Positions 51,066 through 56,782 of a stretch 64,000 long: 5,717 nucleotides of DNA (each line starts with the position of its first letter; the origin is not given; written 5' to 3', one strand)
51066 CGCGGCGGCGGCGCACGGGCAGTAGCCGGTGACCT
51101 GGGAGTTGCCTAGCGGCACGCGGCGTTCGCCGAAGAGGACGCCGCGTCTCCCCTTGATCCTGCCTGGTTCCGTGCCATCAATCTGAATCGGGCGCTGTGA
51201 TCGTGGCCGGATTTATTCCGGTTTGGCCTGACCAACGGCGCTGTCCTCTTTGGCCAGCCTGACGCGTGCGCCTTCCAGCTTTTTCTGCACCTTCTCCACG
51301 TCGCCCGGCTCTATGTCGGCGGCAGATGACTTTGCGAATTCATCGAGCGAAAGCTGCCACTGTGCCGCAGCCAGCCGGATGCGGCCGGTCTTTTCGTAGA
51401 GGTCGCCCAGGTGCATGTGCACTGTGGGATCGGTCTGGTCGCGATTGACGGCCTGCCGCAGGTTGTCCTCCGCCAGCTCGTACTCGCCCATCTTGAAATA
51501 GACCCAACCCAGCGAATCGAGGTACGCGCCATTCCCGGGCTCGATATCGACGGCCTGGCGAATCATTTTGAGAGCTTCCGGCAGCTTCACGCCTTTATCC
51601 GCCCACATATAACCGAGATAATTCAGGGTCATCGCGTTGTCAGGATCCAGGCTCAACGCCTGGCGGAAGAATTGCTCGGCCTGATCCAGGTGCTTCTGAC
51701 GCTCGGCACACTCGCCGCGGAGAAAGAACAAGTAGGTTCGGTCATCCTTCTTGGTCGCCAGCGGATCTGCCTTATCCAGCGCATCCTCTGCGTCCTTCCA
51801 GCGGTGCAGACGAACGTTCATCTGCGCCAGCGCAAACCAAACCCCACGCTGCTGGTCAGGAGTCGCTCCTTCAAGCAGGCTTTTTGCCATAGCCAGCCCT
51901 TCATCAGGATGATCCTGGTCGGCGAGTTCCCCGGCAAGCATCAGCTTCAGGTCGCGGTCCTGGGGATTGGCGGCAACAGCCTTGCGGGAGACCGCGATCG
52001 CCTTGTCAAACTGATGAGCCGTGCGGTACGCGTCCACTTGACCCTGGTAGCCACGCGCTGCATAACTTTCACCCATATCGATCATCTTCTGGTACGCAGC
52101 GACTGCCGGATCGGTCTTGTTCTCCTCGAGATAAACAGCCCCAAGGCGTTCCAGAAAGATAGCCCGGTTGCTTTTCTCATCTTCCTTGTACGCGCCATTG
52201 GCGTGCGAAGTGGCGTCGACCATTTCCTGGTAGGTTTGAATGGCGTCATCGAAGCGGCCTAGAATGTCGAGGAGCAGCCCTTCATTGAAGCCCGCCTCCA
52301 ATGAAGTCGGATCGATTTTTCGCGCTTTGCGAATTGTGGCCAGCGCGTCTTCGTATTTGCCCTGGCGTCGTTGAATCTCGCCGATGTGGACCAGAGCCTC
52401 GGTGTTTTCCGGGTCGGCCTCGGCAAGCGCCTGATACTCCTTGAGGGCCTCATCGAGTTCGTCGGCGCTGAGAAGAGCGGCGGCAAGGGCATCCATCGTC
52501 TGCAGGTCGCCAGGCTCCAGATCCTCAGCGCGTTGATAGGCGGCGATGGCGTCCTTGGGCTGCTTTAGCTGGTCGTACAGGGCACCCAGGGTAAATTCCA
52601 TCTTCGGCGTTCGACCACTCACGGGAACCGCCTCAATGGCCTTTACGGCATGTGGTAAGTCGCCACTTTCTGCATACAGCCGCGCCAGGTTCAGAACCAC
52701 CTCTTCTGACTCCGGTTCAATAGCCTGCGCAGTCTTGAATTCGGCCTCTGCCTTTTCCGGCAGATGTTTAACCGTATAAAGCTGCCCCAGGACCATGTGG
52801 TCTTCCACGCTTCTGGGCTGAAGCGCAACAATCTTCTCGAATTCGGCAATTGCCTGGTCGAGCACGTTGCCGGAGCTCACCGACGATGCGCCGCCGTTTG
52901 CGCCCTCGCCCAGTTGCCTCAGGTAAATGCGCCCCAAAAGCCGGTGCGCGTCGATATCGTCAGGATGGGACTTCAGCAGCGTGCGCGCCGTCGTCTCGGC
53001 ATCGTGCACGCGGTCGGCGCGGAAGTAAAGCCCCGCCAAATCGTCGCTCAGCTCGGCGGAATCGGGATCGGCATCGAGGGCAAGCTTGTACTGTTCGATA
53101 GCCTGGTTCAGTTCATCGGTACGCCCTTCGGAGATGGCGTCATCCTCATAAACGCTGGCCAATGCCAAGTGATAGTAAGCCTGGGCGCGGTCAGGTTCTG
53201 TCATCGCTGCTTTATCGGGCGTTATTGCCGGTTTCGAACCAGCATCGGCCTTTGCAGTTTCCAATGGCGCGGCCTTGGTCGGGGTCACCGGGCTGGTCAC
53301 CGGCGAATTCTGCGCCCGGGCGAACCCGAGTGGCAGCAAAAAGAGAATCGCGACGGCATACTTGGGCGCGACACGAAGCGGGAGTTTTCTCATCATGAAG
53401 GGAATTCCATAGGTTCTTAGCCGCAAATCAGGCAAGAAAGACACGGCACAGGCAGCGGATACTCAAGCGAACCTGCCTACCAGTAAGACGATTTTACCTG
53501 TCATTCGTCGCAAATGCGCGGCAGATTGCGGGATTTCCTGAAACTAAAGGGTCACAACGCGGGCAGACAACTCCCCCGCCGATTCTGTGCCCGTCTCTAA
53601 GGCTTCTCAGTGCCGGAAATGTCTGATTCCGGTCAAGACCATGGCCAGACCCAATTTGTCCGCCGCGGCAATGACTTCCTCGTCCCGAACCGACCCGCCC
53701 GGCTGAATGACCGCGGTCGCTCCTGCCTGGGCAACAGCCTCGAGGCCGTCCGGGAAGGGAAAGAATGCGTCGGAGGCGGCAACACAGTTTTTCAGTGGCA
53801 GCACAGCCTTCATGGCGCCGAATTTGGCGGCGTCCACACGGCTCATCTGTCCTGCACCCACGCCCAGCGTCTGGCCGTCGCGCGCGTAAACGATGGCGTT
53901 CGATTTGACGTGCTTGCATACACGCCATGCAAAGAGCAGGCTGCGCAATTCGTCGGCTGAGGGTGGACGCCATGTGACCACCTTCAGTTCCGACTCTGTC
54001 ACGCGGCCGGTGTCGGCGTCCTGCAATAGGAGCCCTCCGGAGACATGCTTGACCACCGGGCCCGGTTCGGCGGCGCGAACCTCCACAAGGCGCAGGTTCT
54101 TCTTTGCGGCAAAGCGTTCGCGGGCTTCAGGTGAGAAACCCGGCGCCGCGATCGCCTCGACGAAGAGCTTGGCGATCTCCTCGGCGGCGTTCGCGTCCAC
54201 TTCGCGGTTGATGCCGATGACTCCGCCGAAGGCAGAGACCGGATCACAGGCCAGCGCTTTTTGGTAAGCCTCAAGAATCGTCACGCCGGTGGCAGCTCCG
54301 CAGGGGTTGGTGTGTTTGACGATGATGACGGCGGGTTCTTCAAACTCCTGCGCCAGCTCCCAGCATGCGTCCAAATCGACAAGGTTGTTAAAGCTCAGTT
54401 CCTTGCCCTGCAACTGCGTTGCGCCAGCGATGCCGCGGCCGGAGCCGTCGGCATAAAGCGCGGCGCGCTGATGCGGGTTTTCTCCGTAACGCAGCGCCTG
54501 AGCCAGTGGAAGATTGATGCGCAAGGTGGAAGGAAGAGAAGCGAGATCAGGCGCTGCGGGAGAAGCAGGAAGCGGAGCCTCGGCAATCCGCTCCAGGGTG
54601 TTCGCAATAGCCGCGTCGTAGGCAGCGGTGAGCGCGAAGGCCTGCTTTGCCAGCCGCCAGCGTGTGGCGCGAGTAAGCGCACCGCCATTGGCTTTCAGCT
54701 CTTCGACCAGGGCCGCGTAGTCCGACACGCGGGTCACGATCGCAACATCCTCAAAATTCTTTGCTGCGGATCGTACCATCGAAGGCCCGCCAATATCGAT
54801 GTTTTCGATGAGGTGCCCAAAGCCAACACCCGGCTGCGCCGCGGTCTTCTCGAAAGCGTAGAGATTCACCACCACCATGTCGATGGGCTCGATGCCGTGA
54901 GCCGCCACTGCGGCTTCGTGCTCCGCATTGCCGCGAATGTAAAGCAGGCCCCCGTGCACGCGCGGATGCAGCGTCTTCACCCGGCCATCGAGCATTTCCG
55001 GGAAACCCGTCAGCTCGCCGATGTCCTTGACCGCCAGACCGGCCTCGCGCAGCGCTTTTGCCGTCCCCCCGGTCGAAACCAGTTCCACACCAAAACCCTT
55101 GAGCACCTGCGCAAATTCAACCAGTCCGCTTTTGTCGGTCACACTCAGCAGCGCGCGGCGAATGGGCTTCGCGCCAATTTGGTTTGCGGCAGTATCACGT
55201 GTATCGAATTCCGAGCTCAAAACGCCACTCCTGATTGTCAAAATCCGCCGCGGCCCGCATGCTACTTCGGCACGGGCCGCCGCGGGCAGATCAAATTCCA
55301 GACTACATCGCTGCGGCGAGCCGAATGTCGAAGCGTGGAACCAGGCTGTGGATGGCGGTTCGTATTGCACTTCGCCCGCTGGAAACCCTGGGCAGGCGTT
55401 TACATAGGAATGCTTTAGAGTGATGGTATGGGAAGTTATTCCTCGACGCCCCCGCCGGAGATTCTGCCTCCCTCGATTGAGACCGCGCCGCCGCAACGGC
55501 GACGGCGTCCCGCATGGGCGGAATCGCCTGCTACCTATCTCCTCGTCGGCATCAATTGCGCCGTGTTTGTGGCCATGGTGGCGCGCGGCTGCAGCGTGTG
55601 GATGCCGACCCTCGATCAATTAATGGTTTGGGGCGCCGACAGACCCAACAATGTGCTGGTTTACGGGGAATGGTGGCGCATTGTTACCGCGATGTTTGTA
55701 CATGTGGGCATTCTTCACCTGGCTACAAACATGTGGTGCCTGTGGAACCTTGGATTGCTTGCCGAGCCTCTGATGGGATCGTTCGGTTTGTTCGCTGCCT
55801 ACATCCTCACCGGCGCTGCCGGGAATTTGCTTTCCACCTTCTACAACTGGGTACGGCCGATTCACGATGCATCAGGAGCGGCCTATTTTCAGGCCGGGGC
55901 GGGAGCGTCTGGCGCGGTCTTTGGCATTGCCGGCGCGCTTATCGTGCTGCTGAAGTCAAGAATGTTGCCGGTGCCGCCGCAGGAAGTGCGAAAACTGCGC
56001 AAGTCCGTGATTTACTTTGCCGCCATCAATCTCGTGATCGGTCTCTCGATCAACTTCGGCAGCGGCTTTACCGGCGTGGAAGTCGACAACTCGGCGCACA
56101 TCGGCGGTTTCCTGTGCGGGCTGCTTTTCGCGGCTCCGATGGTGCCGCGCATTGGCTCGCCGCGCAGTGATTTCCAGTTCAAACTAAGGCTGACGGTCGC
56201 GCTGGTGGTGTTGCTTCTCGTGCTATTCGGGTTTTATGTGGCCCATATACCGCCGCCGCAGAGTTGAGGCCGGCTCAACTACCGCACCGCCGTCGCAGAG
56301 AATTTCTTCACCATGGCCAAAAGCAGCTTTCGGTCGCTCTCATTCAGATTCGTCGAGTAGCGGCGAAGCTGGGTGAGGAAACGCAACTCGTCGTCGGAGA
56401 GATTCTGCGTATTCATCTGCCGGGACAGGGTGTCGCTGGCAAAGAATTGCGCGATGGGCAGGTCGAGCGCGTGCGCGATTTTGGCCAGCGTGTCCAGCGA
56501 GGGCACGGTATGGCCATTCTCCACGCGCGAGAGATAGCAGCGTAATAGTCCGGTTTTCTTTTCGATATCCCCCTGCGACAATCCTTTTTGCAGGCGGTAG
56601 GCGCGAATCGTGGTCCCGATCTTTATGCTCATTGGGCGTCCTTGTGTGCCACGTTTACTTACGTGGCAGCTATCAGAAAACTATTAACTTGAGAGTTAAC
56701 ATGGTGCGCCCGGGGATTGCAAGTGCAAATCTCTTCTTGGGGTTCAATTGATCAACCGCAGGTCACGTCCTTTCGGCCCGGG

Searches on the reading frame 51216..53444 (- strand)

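Call 57: search_protein_families(library=pfam, proteins=[window:51216-53444:-], max_evalue=0.0001)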
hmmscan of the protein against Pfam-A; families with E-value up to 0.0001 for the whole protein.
window:51216-53444:- (743 aa): 24 families
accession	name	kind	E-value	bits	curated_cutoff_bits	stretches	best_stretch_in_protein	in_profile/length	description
PF07719.23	TPR_2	-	8.1e-48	157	27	1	572-603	3-34/34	Tetratricopeptide repeat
PF00515.34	TPR_1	-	3.9e-40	134.5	27.8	1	573-603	4-34/34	Tetratricopeptide repeat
PF13432.12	TPR_16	-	1.3e-38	131.4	32.7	1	320-380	3-63/65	Tetratricopeptide repeat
PF13428.12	TPR_14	-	2.9e-38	126.8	23.5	0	131-173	2-44/44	Tetratricopeptide repeat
PF14559.12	TPR_19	-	5.7e-38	129.5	25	2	112-173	7-68/68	Tetratricopeptide repeat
PF13414.12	TPR_11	-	5.6e-34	116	26.8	1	648-687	3-42/42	TPR repeat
PF13181.12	TPR_8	-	2.3e-33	111.9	25.7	0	573-603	4-34/34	Tetratricopeptide repeat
PF13431.12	TPR_17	-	6.2e-29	98.3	24.4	0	337-368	2-33/34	Tetratricopeptide repeat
PF13424.12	TPR_12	-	1.3e-22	80.2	30.1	0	538-600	8-75/77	Tetratricopeptide repeat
PF12895.13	ANAPC3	-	8.6e-22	77.7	27.2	0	331-407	6-81/82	Anaphase-promoting complex, cyclosome, subunit 3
PF13174.12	TPR_6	-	9.5e-21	73.4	26.3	0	349-381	1-33/33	Tetratricopeptide repeat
PF23914.1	TPR_CcmH_CycH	-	3.1e-20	73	42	1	285-375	55-148/158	Cytochrome c-type biogenesis protein H TPR domain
PF13429.12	TPR_15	-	2.4e-14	53.9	26.2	1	531-693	108-268/280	Tetratricopeptide repeat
PF13176.12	TPR_7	-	5e-14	51.6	27.9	0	350-380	1-33/36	Tetratricopeptide repeat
PF25064.1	ARM_TT21_5th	-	3.5e-11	43.9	27.8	1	322-407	9-97/117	TT21 fifth ARM repeats domain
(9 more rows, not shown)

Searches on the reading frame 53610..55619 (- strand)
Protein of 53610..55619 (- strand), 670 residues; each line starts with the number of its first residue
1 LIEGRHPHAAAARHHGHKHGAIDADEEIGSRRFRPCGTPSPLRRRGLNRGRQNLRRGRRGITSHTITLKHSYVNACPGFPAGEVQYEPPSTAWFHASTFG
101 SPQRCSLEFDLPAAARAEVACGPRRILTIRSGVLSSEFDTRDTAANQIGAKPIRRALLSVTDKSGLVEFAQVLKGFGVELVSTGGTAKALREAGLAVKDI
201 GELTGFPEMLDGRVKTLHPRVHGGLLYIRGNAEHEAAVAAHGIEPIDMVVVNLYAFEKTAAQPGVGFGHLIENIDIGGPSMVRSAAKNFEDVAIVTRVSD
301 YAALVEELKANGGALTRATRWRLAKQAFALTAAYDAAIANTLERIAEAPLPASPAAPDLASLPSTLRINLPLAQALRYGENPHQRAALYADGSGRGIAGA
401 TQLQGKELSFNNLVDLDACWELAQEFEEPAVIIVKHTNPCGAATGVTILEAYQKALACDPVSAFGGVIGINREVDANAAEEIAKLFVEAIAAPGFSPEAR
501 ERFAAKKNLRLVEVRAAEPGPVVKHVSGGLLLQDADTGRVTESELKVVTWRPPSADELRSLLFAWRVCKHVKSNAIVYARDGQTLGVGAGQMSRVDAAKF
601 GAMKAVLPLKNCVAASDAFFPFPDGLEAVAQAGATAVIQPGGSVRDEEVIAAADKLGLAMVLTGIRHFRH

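Call 57: search_protein_families(library=pfam, proteins=[window:53610-55619:-], max_evalue=0.0001)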
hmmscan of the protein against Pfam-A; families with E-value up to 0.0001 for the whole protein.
window:53610-55619:- (670 aa): 2 families
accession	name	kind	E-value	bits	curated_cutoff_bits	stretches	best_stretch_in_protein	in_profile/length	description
PF01808.24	AICARFT_IMPCHas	-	1.8e-119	399.3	25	1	285-603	1-310/311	AICARFT/IMPCHase bienzyme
PF02142.27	MGS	-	1.2e-21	77.1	24.1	1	165-279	1-93/94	MGS-like domain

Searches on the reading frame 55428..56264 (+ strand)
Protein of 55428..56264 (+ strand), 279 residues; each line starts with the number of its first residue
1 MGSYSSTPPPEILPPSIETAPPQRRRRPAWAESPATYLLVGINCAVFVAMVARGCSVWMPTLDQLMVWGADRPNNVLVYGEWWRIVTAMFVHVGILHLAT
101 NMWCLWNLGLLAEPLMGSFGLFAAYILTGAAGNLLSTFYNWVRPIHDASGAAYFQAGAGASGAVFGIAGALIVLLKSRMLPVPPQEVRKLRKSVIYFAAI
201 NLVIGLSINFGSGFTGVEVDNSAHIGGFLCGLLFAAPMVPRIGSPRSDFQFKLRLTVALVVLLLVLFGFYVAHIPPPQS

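Call 47: search_protein_families(library=pfam, proteins=[window:55428-56264:+], max_evalue=0.001)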
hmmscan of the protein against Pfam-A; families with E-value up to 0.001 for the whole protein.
window:55428-56264:+ (279 aa): 1 family
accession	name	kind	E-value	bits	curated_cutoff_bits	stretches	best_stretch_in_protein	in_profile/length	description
PF01694.28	Rhomboid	-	5.1e-29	101.7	22.6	1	80-239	2-141/143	Rhomboid domain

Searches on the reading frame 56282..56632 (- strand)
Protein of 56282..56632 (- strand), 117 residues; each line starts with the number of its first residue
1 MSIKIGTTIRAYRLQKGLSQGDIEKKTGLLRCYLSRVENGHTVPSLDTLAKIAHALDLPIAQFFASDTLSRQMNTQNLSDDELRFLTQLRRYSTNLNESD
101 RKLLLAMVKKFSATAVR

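Call 46: search_protein_families(library=pfam, proteins=[window:56282-56632:-], max_evalue=0.001)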
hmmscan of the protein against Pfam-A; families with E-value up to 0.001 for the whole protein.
window:56282-56632:- (117 aa): 4 families
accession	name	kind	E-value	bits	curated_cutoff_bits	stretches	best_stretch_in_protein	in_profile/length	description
PF01381.28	HTH_3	-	5.2e-14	52.5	23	1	9-62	1-54/55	Helix-turn-helix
PF13560.12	HTH_31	-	2.6e-10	40.9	27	1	5-60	2-58/64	Helix-turn-helix domain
PF12844.13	HTH_19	-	2.7e-07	30.8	30.2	1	8-60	3-55/64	Helix-turn-helix domain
PF13443.12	HTH_26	-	0.00014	22.5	22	1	11-64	4-58/63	Cro/C1-type HTH DNA-binding domain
